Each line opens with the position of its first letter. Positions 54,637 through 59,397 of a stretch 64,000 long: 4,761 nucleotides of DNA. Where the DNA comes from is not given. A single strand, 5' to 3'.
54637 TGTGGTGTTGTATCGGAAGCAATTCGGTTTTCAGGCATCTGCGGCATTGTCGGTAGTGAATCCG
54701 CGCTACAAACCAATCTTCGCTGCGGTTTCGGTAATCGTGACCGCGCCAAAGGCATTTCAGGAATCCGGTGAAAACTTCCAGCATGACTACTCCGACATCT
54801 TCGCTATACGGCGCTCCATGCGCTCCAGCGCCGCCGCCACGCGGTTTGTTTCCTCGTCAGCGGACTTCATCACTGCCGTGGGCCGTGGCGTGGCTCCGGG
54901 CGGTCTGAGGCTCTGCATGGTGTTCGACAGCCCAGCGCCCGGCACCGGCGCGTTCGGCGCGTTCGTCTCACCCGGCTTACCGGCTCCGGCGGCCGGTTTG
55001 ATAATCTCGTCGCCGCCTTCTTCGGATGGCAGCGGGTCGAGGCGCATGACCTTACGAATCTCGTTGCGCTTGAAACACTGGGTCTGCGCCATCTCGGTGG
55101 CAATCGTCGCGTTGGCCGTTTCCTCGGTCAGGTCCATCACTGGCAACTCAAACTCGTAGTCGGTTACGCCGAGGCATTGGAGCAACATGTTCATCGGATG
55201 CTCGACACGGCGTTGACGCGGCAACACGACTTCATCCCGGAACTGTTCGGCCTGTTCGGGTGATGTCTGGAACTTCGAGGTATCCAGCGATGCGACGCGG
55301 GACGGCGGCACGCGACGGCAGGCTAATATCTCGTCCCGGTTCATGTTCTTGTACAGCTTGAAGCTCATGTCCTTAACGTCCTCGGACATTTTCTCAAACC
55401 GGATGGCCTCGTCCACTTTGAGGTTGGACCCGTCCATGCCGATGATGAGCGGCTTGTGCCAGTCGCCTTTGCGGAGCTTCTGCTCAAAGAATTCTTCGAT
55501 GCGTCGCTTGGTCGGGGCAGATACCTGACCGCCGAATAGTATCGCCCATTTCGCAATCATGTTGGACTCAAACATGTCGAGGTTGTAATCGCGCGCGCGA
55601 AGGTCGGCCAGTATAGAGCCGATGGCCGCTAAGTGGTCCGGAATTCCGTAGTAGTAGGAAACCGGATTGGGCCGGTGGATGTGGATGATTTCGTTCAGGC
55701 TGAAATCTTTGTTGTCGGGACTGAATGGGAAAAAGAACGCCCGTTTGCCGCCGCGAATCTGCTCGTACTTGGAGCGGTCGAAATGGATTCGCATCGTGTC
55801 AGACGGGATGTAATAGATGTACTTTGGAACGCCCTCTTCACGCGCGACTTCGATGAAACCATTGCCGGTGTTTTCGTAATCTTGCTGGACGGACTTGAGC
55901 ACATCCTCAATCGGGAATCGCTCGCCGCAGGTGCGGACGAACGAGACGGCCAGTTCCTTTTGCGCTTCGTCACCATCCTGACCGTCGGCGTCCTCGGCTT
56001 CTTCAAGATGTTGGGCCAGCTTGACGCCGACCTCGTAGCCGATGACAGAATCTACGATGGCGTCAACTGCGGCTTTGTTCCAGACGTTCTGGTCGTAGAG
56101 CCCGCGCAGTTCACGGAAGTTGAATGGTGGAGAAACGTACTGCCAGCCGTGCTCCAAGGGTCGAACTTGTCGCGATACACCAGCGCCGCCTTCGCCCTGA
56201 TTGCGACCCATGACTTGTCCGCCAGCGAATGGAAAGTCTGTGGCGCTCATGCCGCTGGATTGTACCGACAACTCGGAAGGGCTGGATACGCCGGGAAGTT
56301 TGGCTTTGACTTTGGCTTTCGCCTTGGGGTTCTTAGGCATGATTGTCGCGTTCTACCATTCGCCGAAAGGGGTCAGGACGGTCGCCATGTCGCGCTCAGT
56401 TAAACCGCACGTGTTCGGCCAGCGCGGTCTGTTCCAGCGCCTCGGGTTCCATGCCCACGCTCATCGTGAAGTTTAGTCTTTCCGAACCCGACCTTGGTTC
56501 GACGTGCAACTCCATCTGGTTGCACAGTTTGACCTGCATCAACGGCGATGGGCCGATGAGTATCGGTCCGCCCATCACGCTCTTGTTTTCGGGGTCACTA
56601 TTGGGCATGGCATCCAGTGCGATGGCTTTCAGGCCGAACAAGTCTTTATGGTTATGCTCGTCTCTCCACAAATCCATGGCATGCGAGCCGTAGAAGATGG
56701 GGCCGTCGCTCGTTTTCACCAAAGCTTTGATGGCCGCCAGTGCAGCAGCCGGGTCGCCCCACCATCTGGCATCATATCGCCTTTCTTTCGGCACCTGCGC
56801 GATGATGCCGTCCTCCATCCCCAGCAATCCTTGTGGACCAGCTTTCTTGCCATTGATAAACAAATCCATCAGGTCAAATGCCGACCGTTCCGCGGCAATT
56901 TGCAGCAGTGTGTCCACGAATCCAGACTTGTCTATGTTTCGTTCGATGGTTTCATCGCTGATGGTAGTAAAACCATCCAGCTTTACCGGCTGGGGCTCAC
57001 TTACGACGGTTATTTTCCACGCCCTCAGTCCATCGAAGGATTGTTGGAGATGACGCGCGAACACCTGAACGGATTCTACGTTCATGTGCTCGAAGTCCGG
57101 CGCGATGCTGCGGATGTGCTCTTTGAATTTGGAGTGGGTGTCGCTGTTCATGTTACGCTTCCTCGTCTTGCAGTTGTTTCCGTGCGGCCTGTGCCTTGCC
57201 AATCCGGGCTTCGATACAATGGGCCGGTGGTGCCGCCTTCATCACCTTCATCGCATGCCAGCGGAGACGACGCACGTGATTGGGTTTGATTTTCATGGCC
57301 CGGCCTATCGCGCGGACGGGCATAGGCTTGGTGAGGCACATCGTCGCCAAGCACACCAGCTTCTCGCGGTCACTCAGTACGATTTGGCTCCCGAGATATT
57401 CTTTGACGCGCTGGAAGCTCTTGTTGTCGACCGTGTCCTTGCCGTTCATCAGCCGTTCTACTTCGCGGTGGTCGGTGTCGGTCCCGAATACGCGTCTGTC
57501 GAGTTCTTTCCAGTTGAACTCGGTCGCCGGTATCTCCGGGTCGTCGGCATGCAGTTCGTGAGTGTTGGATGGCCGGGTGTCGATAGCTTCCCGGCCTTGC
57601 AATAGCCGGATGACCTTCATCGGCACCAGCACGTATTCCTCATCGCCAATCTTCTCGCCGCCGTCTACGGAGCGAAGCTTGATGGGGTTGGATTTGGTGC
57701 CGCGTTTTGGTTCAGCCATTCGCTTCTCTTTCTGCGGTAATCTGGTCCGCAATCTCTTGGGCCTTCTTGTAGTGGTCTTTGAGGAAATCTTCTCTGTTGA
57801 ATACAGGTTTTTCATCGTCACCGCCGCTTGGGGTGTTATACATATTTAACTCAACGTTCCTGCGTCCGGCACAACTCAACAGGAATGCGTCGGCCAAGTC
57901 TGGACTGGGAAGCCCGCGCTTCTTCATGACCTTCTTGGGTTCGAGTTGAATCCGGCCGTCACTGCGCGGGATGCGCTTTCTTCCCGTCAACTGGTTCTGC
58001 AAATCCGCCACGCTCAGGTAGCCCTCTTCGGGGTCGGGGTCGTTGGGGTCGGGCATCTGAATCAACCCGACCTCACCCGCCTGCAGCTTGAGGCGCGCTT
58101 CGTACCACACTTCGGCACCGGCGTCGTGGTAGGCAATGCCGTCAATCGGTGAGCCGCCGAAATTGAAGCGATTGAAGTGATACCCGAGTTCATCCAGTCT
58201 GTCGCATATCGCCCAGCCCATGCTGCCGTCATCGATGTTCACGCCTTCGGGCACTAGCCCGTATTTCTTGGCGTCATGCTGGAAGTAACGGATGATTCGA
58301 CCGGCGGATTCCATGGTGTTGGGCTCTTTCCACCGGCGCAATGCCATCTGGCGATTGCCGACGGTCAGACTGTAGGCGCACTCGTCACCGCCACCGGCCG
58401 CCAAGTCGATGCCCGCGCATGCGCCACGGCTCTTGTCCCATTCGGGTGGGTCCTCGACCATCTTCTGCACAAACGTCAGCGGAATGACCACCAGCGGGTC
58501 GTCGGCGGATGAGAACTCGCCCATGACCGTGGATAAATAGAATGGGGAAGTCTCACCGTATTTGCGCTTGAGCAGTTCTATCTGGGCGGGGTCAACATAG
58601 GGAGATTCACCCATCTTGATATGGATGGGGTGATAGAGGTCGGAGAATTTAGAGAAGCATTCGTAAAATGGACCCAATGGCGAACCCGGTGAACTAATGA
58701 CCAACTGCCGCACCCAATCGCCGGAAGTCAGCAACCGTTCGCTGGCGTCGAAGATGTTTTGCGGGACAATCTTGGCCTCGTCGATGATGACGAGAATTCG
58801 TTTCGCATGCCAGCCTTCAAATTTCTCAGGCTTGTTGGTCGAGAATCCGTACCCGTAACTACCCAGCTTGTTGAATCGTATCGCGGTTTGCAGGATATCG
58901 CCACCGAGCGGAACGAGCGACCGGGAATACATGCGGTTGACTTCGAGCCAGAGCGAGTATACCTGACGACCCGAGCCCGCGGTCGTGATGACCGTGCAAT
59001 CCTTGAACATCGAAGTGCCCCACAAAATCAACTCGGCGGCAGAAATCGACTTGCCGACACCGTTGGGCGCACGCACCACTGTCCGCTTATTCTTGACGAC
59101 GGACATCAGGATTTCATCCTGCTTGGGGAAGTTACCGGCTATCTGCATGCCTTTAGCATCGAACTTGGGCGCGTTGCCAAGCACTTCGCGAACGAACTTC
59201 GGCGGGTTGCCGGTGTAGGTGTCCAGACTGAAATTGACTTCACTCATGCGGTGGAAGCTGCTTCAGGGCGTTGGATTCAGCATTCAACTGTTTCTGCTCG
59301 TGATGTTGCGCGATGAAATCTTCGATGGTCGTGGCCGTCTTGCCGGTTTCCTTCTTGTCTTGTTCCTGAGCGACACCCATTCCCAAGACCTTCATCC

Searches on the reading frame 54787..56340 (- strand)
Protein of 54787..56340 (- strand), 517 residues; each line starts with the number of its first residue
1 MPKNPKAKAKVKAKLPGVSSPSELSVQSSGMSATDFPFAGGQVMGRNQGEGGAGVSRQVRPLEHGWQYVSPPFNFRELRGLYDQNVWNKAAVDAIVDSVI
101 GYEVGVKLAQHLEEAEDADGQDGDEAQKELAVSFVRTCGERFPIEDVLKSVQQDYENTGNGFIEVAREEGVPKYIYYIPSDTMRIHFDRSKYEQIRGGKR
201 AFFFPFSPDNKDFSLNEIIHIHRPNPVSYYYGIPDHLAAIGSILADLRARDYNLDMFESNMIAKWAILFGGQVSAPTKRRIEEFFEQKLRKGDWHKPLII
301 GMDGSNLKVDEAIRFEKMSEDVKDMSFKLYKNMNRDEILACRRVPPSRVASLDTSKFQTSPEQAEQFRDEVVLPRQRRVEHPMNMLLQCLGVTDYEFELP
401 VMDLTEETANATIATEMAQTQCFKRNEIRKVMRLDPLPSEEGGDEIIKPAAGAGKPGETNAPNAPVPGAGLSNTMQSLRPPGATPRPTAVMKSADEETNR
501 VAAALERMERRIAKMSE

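Call 7: search_protein_families(library=pfam, proteins=[window:54787-56340:-], max_evalue=0.01)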
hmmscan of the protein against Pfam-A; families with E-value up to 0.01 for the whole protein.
window:54787-56340:- (517 aa): 1 family
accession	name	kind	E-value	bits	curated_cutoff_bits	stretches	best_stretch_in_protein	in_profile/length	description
PF04860.17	Phage_portal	-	8.1e-26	91.4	39.1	1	146-431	53-319/321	Phage portal protein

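Call 8: search_protein_families(library=phrogs, proteins=[window:54787-56340:-], max_evalue=0.001)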
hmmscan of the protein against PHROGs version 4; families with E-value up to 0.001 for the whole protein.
window:54787-56340:- (517 aa): 4 families
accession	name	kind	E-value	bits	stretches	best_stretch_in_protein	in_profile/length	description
phrog_12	-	head and packaging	2.4e-35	123.7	1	141-463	137-448/646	portal protein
phrog_2662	-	head and packaging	2.3e-26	93.6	1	62-508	37-470/717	portal protein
phrog_68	-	head and packaging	4.7e-10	39.6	1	148-386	96-327/344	portal protein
phrog_5929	-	head and packaging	7e-09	36.3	1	291-445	36-192/228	portal protein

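Call 9: find_encoding_contigs(protein=window:54787-56340:-, flank=10000, max_places=6)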
Protein window:54787-56340:- (517 aa): 6 contigs read that carry it; 1 place shown.
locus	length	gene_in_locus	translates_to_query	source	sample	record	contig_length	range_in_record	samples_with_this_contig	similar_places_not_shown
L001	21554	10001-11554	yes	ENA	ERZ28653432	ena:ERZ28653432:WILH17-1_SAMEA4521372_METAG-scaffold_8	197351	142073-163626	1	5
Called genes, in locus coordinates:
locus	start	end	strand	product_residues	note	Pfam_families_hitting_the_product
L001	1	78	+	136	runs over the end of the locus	-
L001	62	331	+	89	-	-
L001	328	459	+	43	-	-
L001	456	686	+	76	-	-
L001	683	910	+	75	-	PF09397:FtsK_gamma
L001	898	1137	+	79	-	-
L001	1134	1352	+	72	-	-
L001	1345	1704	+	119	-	PF14024:DUF4240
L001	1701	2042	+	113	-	-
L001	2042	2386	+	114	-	-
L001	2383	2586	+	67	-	-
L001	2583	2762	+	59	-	-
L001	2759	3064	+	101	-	-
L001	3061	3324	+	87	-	-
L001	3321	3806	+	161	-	-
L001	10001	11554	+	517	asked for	PF04860:Phage_portal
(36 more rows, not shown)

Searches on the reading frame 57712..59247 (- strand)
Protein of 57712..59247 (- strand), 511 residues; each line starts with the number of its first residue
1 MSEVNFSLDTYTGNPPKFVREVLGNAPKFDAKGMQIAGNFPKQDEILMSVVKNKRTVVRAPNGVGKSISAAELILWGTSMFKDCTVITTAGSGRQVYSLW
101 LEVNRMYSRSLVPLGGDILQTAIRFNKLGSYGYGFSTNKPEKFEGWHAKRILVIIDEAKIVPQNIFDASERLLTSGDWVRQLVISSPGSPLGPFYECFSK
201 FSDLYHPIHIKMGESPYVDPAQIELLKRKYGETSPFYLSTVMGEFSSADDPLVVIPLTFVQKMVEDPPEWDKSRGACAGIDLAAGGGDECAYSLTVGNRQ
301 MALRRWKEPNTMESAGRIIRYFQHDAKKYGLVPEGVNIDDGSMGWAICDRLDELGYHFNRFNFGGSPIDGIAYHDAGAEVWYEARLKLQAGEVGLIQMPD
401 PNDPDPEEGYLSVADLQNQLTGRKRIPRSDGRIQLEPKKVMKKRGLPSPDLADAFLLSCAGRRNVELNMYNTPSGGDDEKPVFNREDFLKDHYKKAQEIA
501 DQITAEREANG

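Call 7: search_protein_families(library=pfam, proteins=[window:57712-59247:-], max_evalue=0.01)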
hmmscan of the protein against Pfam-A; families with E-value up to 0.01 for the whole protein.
window:57712-59247:- (511 aa): 1 family
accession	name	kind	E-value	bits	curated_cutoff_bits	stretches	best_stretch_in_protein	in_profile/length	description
PF03237.21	Terminase_6N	-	0.00092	19.4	22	1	60-201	4-149/215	Terminase large subunit, T4likevirus-type, N-terminal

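Call 8: search_protein_families(library=phrogs, proteins=[window:57712-59247:-], max_evalue=0.001)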
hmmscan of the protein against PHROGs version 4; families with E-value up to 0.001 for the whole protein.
window:57712-59247:- (511 aa): 2 families
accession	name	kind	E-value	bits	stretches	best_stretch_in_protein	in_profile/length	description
phrog_2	-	head and packaging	2.6e-29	103.6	1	39-473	266-600/807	terminase large subunit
phrog_5902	-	unknown function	1.1e-27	98.2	1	33-319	28-329/359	-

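Call 14: find_related_loci(query=window:57712-59247:-, collection=viral_contigs, flank=10000)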
Query window:57712-59247:- (511 aa) in viral_contigs; peptide patterns used: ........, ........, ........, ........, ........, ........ (x = any residue, [..] = any of these).
8 stretches matched a pattern, but none encodes a relative of the query by tblastn (E <= 1e-3).

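Call 16: search_dna_similar(query=window:57712-59247:-, collection=phages, mode=protein, max_rows=25)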
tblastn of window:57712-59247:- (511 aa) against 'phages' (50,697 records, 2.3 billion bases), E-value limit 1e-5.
Records with a match: 253; places in all: 253; records where one place covers at least 80% of the query: 129.
Best place of each record, by identity: <60% 253.
By first word of the organism name: Microbacterium 31; Arthrobacter 29; Escherichia 26; Streptomyces 22; Clostridium 18; Salmonella 17; Xanthomonas 15; Liberibacter 14; Pseudomonas 12; Caudoviricetes 9; and 29 more.
By host as written in the record: - 31; Arthrobacter sp. ATCC 21022 26; Escherichia coli 10; Streptomyces griseus ATCC 10137 10; Microbacterium foliorum NRRL B-24224 SEA 9; Microbacterium foliorum NRRL B-24224 8; Clostridium perfringens 7; Microbacterium paraoxydans NRRL B-14843 7; and 84 more.
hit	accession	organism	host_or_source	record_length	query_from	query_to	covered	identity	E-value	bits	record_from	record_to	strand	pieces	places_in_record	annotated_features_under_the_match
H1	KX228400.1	Clostridium phage CDKM15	Clostridium difficile strain CD105HE1 ...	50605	8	469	90%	29.3%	3e-41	164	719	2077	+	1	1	terminase large subunit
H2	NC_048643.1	Clostridium phage CDKM15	Clostridium difficile strain CD105HE1 ...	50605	8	469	90%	29.3%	3e-41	164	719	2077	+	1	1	DEAD/DEAH box helicase family protein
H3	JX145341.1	Clostridium phage phiMMP02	Clostridium difficile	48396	8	469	90%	28.9%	1e-39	160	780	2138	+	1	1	terminase large subunit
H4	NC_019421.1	Clostridium phage phiMMP02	Clostridium difficile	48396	8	469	90%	28.9%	1e-39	160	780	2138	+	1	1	DEAD/DEAH box helicase family protein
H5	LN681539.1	Clostridium phage phiCD505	Clostridium difficile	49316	8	469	90%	28.9%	1e-39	160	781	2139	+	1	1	putative terminase B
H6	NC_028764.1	Clostridium phage phiCD505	Clostridium difficile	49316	8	469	90%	28.9%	1e-39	160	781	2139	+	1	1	DEAD/DEAH box helicase family protein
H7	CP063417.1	Parageobacillus phage JGon-2020a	Parageobacillus thermoglucosidasius 23.6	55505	8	458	88%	29.3%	3e-35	146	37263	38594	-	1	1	record has no annotation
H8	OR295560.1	Clostridioides phage phiCD508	Clostridioides difficile LCUS 0508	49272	8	469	90%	28.6%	7e-39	157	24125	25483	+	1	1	hypothetical protein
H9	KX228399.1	Clostridium phage CDKM9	Clostridium difficile strain CD105HE1 ...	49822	8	469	90%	28.6%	7e-39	157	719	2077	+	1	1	terminase large subunit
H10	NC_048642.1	Clostridium phage CDKM9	Clostridium difficile strain CD105HE1 ...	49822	8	469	90%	28.6%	7e-39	157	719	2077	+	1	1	DEAD/DEAH box helicase family protein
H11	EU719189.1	Clostridioides phage phiCD27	Clostridioides difficile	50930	8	469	90%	28.6%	7e-39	157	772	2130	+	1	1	putative terminase B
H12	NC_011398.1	Clostridioides phage phiCD27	Clostridioides difficile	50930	8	469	90%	28.6%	7e-39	157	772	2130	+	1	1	putative terminase B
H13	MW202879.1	Caudoviricetes sp.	Manatee Spring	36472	8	482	93%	27.5%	4e-41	164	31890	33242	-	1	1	terminase large subunit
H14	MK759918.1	Bacillus phage vB_BtS_B83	Bacillus thuringiensis VKM B-83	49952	8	460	89%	28.7%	3e-31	134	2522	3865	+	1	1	terminase large subunit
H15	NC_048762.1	Bacillus phage vB_BtS_B83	Bacillus thuringiensis VKM B-83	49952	8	460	89%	28.7%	3e-31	134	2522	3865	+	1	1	DEAD/DEAH box helicase family protein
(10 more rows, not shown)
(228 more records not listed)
